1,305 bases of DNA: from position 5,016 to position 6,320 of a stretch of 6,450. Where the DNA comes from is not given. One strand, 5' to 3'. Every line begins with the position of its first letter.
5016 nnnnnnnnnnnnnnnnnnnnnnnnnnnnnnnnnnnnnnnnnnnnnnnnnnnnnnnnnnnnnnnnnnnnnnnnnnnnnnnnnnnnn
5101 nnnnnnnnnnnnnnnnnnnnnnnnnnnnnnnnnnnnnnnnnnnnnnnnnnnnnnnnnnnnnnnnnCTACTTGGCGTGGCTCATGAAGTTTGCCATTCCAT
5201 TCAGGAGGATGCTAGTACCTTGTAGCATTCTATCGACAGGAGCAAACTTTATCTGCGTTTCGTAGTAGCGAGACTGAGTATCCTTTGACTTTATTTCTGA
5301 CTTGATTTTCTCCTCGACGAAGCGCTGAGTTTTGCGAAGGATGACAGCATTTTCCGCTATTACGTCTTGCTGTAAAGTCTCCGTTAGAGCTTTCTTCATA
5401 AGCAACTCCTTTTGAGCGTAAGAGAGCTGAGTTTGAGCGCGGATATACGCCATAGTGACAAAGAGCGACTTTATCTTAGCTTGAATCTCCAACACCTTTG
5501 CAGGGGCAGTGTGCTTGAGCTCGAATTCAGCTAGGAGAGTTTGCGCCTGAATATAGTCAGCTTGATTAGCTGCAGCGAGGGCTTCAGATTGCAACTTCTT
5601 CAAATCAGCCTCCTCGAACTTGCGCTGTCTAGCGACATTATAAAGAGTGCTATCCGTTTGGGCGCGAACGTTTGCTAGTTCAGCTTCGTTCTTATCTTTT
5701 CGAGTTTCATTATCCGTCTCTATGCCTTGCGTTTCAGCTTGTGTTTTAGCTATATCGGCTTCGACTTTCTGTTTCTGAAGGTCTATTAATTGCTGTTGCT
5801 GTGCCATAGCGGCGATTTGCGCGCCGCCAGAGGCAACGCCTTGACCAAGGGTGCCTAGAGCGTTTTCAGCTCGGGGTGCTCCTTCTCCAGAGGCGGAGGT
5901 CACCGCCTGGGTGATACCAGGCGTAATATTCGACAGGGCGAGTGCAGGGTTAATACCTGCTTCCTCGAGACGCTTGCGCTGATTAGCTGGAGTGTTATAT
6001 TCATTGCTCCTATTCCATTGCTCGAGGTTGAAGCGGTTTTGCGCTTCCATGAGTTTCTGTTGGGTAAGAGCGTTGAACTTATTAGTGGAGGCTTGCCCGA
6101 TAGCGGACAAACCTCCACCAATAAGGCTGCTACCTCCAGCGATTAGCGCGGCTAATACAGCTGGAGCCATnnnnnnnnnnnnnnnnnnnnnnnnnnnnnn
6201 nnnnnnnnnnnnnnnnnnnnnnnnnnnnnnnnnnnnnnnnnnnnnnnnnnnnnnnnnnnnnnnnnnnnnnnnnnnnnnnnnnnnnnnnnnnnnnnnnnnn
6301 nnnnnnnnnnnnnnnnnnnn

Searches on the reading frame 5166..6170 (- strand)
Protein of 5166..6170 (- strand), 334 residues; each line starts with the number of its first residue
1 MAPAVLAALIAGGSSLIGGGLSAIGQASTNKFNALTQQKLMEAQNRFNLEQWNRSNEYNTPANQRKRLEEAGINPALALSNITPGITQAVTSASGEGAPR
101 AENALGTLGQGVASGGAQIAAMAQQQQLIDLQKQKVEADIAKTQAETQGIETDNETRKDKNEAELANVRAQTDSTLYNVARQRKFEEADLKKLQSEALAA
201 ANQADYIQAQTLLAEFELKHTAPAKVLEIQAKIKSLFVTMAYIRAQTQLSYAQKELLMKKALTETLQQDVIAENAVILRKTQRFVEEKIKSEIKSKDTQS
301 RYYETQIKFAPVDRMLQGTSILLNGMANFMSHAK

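Call 10: search_protein_families(library=pfam, proteins=[window:5166-6170:-], max_evalue=0.01)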
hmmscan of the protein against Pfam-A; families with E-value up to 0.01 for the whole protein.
window:5166-6170:- (334 aa): 0 families

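Call 16: search_protein_families(library=phrogs, proteins=[window:5166-6170:-], max_evalue=0.01)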
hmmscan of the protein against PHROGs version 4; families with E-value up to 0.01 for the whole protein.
window:5166-6170:- (334 aa): 4 families
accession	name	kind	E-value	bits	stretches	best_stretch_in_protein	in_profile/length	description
phrog_8689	-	tail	8.4e-17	62.8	1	3-279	7-294/327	pilot protein for DNA ejection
phrog_11693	-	tail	2.1e-10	42.1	1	5-207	6-192/228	pilot protein for DNA ejection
phrog_31272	-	tail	1.1e-06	28.9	1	29-201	38-202/294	pilot protein for DNA ejection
phrog_8693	-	tail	2.6e-05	25.3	1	14-258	9-221/258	pilot protein for DNA ejection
